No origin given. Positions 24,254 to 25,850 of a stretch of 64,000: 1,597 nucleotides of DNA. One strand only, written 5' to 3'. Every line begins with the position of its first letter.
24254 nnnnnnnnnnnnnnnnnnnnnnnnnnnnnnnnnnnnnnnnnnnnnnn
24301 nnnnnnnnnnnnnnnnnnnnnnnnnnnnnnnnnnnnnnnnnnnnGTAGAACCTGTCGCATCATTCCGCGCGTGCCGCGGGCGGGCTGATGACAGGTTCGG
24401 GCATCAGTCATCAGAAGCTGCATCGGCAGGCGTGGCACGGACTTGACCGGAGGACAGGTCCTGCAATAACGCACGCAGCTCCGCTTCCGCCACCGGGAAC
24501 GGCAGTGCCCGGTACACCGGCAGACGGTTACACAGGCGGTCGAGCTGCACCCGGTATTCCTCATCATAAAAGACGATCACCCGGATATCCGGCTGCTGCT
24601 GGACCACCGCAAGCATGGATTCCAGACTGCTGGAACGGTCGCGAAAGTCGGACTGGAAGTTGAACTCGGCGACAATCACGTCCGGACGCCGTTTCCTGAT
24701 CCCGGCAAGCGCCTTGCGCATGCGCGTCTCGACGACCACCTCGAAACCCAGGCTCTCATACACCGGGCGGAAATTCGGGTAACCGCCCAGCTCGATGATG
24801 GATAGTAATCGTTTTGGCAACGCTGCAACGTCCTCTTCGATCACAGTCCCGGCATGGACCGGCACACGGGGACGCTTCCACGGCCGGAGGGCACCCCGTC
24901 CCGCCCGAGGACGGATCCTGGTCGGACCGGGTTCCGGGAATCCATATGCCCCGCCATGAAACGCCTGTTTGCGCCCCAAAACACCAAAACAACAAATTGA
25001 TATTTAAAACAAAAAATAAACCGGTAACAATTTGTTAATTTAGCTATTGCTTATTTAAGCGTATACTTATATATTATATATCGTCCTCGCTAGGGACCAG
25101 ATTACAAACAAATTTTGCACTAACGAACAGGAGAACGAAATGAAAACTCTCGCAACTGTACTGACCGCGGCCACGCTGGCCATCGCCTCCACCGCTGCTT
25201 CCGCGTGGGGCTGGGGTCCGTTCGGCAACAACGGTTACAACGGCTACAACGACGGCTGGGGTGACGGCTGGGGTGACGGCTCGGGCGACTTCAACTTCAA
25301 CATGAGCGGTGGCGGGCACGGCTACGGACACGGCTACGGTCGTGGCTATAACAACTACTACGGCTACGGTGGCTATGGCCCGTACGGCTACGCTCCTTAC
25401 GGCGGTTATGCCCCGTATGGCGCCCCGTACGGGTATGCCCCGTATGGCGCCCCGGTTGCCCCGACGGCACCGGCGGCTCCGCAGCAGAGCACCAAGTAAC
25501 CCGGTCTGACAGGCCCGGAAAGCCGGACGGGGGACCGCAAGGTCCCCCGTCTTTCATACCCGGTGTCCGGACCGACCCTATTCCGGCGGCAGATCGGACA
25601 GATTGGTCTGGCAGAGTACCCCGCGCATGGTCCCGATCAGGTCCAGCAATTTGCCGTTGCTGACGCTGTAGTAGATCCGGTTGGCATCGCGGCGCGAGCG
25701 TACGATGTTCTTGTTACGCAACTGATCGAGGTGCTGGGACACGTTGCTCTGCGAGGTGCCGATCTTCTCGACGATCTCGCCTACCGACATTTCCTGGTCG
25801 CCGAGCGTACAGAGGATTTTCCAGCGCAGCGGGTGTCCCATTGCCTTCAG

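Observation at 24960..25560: Secreted Gly/Tyr-rich repeat protein (sulfur-globule-protein-like) driven by an unusually AT-rich promoter and closed by a strong terminator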

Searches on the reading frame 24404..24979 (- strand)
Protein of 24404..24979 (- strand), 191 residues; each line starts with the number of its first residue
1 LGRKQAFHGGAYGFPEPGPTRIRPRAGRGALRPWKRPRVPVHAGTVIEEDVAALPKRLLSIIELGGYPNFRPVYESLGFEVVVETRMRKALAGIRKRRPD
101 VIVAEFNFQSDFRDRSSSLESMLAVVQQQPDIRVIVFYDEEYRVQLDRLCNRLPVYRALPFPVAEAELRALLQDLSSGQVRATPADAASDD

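Call 5: search_protein_families(library=pfam, proteins=[window:24404-24979:-], max_evalue=1)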
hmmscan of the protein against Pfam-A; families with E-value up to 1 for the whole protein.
window:24404-24979:- (191 aa): 1 family
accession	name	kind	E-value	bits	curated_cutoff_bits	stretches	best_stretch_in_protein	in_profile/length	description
PF00280.23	potato_inhibit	-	0.11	13.6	24.5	0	125-156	19-50/64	Potato inhibitor I family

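Call 11: search_protein_families(library=ncbifam, proteins=[window:24404-24979:-], max_evalue=0.001)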
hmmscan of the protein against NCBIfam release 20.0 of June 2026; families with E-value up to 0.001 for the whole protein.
window:24404-24979:- (191 aa): 0 families

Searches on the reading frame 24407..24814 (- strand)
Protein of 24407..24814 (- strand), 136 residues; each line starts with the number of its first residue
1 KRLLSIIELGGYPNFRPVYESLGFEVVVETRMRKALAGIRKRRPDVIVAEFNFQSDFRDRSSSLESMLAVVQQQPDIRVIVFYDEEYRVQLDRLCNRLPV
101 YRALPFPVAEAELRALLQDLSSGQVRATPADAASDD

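Call 83: predict_structure(protein=window:24407-24814:-)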
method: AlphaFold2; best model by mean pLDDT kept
length: 136 residues; sequences in the alignment: 1
mean_pLDDT: 68.3   pTM: 0.63
mean pLDDT of the five models: 68.3, 66.2, 63.6, 54.7, 54.2
residues with pLDDT >= 90: 0; 70-90: 76; 50-70: 51; < 50: 9
segments of 3 or more residues with pLDDT < 50: 131-136
pLDDT, mean of each block of 10 residues (from residue 1): 62 72 77 71 69 54 67 73 74 68 76 82 59 40
secondary structure, 60 per line:
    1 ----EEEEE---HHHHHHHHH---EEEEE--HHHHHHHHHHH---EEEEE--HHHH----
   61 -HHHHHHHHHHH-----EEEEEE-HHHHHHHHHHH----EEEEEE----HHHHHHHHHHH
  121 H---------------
elements in order: E5-9 H13-21 E25-29 H32-42 E46-50 H53-56 H62-72 E78-83 H85-95 E100-105 H110-121

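Call 85: fold_search(model_id=the predicted structure, library=pdb)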
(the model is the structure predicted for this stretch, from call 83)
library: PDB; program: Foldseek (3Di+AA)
matches with E <= 10: 1388; with E <= 0.001: 86
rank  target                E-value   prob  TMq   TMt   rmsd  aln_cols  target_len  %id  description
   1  3q15_C                3.4e-05  1.00  0.63  0.72   3.4       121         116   16  Crystal Structure of RapH complexed with Spo0F (released 2011-02-23)
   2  4kfc_B                5.1e-05  1.00  0.67  0.43   4.8       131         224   17  Crystal structure of a hyperactive mutant of response regulator KdpE complexed to its promoter DNA (released 2014-02-19)
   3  1srr_A                5.8e-05  1.00  0.69  0.78   2.5       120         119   15  CRYSTAL STRUCTURE OF A PHOSPHATASE RESISTANT MUTANT OF SPORULATION RESPONSE REGULATOR SPO0F FROM BACILLUS SUBTILIS (released 1997-04-21)
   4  7y19                  6.1e-05  1.00  0.64  0.65   3.5       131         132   17  Transcriptional regulator BrpR (released 2023-07-05)
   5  8tff_A                7.0e-05  1.00  0.62  0.19   3.7       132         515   17  PorX with BeF3 phosphate analog (released 2024-04-17)
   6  8ted_B                7.0e-05  1.00  0.61  0.19   3.7       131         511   18  PorX primitive orthorhombic crystal form (released 2024-04-17)
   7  3q9s                  8.5e-05  1.00  0.63  0.43   3.2       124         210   18  Crystal structure of rra(1-215) from Deinococcus Radiodurans (released 2012-01-11)
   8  8p6f_B                1.0e-04  1.00  0.64  0.20   3.5       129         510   16  Crystal structure of PorX-Fj (released 2024-04-03)
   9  1mb3                  1.1e-04  1.00  0.61  0.70   3.5       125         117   18  CRYSTAL STRUCTURE OF THE RESPONSE REGULATOR DIVK AT PH 8.5 IN COMPLEX WITH MG2+ (released 2002-12-04)
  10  4kny_B                1.2e-04  1.00  0.65  0.41   8.7       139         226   17  Crystal structure of the response regulator KdpE complexed to DNA in an active-like conformation (released 2014-02-19)
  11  1mvo                  1.2e-04  1.00  0.62  0.69   3.8       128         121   18  Crystal structure of the PhoP receiver domain from Bacillus subtilis (released 2002-10-16)
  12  5t3y_MODEL_1_A        1.3e-04  1.00  0.62  0.66   3.4       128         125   17  Solution structure of response regulator protein from Burkholderia multivorans (released 2016-09-14)
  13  3q15_D                1.5e-04  1.00  0.55  0.72   3.4       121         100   16  Crystal Structure of RapH complexed with Spo0F (released 2011-02-23)
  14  1s8n                  1.8e-04  1.00  0.65  0.49   3.3       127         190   12  Crystal structure of Rv1626 from Mycobacterium tuberculosis (released 2004-09-21)
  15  8p6f_A                2.1e-04  1.00  0.70  0.21   2.9       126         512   15  Crystal structure of PorX-Fj (released 2024-04-03)
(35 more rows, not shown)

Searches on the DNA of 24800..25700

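Call 76: search_rna_families(source=window, start=24800, end=25700, threshold=evalue, max_evalue=1)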
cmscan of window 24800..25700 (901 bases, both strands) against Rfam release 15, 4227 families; matches with E-value up to 1: 0.
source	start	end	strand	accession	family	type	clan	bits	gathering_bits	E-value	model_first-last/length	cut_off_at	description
